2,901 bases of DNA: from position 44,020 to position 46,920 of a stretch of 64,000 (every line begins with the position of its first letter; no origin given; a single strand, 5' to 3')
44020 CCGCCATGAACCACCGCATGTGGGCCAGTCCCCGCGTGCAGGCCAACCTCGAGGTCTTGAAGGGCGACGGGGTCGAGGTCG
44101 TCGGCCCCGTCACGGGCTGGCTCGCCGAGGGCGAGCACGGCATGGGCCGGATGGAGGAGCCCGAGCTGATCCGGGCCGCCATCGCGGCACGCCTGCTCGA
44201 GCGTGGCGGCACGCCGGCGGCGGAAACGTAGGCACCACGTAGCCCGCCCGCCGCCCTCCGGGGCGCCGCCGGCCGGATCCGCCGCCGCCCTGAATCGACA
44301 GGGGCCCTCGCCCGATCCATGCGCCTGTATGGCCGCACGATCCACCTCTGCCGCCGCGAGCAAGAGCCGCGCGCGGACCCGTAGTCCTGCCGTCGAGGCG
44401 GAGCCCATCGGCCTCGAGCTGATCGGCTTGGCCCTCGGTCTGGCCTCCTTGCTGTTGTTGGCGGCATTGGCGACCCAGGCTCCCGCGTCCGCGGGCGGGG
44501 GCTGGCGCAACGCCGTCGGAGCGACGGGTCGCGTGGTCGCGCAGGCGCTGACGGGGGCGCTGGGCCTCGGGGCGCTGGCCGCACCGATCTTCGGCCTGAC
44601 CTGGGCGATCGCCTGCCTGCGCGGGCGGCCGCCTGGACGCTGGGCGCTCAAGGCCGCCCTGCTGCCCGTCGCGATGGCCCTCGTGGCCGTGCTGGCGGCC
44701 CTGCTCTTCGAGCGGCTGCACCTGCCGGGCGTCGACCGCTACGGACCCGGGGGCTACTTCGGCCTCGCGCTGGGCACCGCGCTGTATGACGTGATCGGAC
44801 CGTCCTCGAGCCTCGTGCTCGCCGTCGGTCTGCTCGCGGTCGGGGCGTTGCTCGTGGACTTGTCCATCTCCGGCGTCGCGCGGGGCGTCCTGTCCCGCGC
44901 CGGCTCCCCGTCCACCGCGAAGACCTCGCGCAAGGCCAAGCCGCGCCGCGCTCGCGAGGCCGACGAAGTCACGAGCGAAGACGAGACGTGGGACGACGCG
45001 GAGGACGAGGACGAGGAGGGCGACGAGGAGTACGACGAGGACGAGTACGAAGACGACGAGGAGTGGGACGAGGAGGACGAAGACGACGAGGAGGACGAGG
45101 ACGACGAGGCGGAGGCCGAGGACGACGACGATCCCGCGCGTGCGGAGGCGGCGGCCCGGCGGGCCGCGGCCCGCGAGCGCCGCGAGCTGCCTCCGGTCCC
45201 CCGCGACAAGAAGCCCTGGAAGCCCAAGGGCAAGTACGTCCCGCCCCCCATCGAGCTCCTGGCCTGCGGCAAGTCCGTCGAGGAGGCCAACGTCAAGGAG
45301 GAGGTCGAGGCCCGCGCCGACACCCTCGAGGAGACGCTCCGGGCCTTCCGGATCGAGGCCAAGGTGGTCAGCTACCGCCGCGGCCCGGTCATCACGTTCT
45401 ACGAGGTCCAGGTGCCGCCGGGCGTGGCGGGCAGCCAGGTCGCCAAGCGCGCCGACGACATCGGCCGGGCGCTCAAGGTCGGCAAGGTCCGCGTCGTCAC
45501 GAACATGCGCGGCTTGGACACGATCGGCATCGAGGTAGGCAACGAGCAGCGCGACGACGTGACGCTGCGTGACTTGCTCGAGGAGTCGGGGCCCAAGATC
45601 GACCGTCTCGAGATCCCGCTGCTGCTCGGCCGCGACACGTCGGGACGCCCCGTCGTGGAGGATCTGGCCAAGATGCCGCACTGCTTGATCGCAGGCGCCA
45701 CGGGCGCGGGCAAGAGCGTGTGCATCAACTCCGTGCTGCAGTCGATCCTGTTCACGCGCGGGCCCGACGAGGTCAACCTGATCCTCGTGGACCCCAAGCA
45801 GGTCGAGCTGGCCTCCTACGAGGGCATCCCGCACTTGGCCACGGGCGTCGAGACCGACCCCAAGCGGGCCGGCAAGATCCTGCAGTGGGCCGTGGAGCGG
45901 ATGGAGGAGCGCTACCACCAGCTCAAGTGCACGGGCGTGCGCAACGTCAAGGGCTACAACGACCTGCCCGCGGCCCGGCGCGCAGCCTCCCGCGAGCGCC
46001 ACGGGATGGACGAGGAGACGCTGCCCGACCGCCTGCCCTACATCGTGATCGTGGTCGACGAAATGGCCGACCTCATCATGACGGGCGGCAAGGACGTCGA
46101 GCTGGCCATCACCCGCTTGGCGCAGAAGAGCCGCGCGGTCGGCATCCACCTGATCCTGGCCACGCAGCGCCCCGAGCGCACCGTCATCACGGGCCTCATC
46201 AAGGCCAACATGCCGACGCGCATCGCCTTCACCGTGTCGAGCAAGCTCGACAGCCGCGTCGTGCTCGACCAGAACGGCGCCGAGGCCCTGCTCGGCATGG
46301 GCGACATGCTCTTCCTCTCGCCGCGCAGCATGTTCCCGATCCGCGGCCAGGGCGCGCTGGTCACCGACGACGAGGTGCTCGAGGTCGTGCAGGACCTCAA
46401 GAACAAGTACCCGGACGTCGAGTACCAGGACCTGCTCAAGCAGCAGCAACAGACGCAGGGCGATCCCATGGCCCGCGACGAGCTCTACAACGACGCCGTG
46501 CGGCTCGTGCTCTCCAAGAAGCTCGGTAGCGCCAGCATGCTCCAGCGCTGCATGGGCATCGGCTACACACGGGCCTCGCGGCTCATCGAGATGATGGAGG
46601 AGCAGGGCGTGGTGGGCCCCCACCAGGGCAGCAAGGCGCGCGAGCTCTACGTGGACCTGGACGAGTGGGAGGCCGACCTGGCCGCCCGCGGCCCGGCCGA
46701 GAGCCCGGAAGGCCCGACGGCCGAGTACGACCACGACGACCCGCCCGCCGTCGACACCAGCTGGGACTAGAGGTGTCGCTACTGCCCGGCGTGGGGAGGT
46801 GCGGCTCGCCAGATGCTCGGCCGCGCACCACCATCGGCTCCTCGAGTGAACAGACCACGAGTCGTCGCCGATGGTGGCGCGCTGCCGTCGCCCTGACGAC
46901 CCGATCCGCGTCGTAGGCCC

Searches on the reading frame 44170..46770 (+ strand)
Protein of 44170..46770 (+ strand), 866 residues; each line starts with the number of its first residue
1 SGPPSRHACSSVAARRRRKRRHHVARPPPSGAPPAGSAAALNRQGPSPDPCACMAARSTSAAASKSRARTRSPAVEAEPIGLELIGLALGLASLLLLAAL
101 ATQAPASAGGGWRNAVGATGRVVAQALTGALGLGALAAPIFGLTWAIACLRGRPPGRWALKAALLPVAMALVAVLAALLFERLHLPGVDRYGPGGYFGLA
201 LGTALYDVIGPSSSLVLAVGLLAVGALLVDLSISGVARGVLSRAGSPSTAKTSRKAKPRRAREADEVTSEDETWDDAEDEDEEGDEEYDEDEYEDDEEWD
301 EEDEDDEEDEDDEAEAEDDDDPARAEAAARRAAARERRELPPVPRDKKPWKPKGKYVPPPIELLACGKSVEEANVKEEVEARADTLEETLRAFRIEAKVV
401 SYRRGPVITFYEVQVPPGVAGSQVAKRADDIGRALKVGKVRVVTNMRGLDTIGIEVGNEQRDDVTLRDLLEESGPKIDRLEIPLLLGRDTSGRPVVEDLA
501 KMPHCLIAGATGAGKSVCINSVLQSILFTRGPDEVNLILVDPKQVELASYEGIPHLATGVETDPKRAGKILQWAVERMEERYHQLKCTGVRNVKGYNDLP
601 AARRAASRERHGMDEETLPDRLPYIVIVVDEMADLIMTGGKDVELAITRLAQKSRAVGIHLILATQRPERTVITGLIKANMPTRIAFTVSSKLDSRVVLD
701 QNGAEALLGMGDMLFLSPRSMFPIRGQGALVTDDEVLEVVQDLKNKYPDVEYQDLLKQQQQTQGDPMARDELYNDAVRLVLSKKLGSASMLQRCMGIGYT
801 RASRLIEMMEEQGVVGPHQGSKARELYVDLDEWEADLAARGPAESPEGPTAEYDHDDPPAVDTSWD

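Call 12: search_protein_families(library=pfam, proteins=[window:44170-46770:+])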
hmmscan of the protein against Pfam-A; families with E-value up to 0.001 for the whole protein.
window:44170-46770:+ (866 aa): 4 families
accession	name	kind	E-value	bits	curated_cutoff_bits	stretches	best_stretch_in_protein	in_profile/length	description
PF01580.24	FtsK_SpoIIIE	-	1.3e-56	192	24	1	466-668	2-219/221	FtsK/SpoIIIE family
PF09397.16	FtsK_gamma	-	6.4e-24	83.9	30.6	1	769-828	3-62/63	Ftsk gamma domain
PF17854.6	FtsK_alpha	-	2e-23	83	22.9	1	359-458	2-101/101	FtsK alpha domain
PF13491.11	FtsK_4TM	-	1.2e-12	48.3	23.1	1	83-237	6-167/171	4TM region of DNA translocase FtsK/SpoIIIE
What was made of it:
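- Checked: FtsK ends at 46770 (call 12).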

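Call 31: find_homologous_proteins(query=window:44203-46770:+, max_evalue=1e-50)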
Query window:44203-46770:+ (855 aa): 304 proteins with E <= 1e-50 among 8000 candidates; the best 120 are listed.
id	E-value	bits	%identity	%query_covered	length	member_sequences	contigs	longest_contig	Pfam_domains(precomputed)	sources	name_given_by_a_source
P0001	0.0e+0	1648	98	62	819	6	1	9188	PF17854.7,PF13491.12,PF01580.25,PF09397.17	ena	-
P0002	0.0e+0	1403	90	64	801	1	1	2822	PF17854.7,PF13491.12,PF01580.25,PF09397.17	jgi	jgi:S-DNA-T family DNA segregation ATPase FtsK/SpoIIIE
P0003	0.0e+0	1368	77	94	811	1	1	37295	PF17854.7,PF13491.12,PF01580.25,PF09397.17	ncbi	-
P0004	0.0e+0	1151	84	62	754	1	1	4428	PF17854.7,PF13491.12,PF01580.25,PF09397.17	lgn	-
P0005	0.0e+0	1098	78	60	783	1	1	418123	PF17854.7,PF13491.12,PF01580.25,PF09397.17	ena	-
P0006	0.0e+0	1069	78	60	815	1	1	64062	PF17854.7,PF13491.12,PF01580.25,PF09397.17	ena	-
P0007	3.3e-275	934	62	61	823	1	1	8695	PF17854.7,PF13491.12,PF01580.25,PF09397.17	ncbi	-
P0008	3.5e-275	933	63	61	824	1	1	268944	PF17854.7,PF13491.12,PF01580.25,PF09397.17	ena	-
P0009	5.8e-272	923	63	60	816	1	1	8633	PF17854.7,PF13491.12,PF01580.25,PF09397.17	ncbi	-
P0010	6.8e-271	919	63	60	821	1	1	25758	PF17854.7,PF13491.12,PF01580.25,PF09397.17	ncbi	-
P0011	1.1e-270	919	62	62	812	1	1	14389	PF17854.7,PF13491.12,PF01580.25,PF09397.17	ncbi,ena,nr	ncbi:MAG: DNA translocase FtsK 4TM domain-containing protein [Planctomycetota bacterium]|nr:DNA tran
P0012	4.0e-270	917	64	62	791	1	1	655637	PF17854.7,PF13491.12,PF01580.25,PF09397.17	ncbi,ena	-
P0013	8.4e-266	902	61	63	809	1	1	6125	PF17854.7,PF13491.12,PF01580.25,PF09397.17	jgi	jgi:S-DNA-T family DNA segregation ATPase FtsK/SpoIIIE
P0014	7.1e-265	899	62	60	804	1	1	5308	PF17854.7,PF13491.12,PF01580.25,PF09397.17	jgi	-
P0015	9.8e-265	899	63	60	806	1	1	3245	PF17854.7,PF13491.12,PF01580.25,PF09397.17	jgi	-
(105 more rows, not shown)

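Call 33: find_encoding_contigs(protein=P0001, flank=3000, max_places=3)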
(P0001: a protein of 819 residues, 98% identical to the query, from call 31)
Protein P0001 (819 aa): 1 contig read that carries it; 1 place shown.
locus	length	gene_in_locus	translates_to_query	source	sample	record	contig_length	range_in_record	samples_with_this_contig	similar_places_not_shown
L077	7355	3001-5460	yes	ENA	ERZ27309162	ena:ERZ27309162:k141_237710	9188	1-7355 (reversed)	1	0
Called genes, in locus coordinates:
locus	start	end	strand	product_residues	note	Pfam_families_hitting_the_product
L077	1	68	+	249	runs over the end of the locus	PF00121:TIM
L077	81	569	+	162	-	-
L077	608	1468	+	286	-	PF03755:YicC-like_N, PF08340:YicC-like_C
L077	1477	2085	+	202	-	PF00625:Guanylate_kin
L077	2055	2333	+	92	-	PF01192:RNA_pol_Rpb6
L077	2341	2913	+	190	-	PF02441:Flavoprotein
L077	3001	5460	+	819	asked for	PF13491:FtsK_4TM, PF17854:FtsK_alpha, PF01580:FtsK_SpoIIIE, PF09397:FtsK_gamma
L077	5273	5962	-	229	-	-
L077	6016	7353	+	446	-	?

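Call 34: find_encoding_contigs(protein=P0003, flank=3000, max_places=3)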
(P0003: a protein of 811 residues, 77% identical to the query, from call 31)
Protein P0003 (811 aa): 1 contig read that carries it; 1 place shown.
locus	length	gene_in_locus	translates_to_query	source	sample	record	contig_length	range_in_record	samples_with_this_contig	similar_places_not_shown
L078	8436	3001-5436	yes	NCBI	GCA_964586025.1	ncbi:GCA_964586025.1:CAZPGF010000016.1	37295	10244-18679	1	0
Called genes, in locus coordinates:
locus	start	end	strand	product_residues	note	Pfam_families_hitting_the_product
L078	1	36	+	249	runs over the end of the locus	PF00121:TIM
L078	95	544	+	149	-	PF03840:SecG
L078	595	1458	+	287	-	PF03755:YicC-like_N, PF08340:YicC-like_C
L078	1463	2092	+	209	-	PF13191:AAA_16 (weak), PF00625:Guanylate_kin, PF13671:AAA_33 (faint)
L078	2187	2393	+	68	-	PF01192:RNA_pol_Rpb6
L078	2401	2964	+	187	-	PF02441:Flavoprotein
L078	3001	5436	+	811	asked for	PF13491:FtsK_4TM, PF17854:FtsK_alpha, PF01580:FtsK_SpoIIIE, PF09397:FtsK_gamma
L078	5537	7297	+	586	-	-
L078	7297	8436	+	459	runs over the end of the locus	PF00919:UPF0004, PF04055:Radical_SAM, PF18693:TRAM_2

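Call 37: find_encoding_contigs(protein=P0002, flank=1500, max_places=2)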
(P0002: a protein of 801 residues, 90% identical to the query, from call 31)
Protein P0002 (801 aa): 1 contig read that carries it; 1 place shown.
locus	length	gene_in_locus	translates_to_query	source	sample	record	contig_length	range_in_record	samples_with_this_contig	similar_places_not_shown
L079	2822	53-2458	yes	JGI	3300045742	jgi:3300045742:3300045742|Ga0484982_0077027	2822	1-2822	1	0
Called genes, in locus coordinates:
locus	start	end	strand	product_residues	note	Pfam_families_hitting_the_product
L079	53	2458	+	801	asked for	PF13491:FtsK_4TM, PF17854:FtsK_alpha, PF01580:FtsK_SpoIIIE, PF09397:FtsK_gamma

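Call 38: find_encoding_contigs(protein=P0004, flank=1500, max_places=2)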
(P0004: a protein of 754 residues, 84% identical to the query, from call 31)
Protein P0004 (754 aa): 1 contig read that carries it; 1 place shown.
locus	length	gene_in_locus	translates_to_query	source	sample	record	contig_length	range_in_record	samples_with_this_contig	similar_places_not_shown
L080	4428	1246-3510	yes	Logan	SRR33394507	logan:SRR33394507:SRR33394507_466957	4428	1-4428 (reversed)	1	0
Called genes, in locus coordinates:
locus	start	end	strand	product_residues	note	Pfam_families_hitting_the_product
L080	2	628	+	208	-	?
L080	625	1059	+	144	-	-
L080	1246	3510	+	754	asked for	PF13491:FtsK_4TM, PF17854:FtsK_alpha, PF01580:FtsK_SpoIIIE, PF09397:FtsK_gamma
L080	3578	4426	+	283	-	?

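Call 39: find_encoding_contigs(protein=P0005, flank=10000, max_places=2)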
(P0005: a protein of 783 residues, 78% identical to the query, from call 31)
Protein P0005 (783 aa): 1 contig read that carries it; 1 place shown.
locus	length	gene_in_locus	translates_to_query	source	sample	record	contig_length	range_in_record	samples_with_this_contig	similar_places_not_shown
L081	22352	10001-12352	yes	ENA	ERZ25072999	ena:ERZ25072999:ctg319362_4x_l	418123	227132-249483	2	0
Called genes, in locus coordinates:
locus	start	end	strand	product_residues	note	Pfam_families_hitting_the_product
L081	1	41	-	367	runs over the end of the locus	PF00032:Cytochrom_B_C (weak)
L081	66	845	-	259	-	PF00033:Cytochrome_B, PF13631:Cytochrom_B_N_2, PF00033:Cytochrome_B (weak), PF13631:Cytochrom_B_N_2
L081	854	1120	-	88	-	PF00355:Rieske (weak)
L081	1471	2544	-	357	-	PF13646:HEAT_2 (faint)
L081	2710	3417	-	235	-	PF00793:DAHP_synth_1, PF03102:NeuB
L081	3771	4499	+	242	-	PF00121:TIM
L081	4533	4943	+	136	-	PF03840:SecG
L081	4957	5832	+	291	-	PF03755:YicC-like_N, PF08340:YicC-like_C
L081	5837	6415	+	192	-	PF00625:Guanylate_kin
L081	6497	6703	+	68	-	PF01192:RNA_pol_Rpb6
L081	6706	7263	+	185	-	PF02441:Flavoprotein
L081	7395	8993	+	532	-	PF14522:Cytochrome_C7 (faint), PF14537:Cytochrom_c3_2 (faint), PF22113:Mtrc-MtrF_II-IV_dom (faint), PF09699:Paired_CXXCH_1 (weak)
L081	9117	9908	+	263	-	PF13505:OMP_b-brl (weak)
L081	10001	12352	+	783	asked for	PF13491:FtsK_4TM, PF17854:FtsK_alpha, PF01580:FtsK_SpoIIIE, PF09397:FtsK_gamma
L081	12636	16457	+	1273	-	PF00069:Pkinase, PF07714:PK_Tyr_Ser-Thr, PF23381:Beta-prop_IFT122_1st, PF25175:Beta-prop_WDR5, PF25173:Beta-prop_WDR3_1st, PF25174:Beta-prop_THOC3, PF23381:Beta-prop_IFT122_1st, PF24105:Beta-prop_CAF1B_HIR1, +34 more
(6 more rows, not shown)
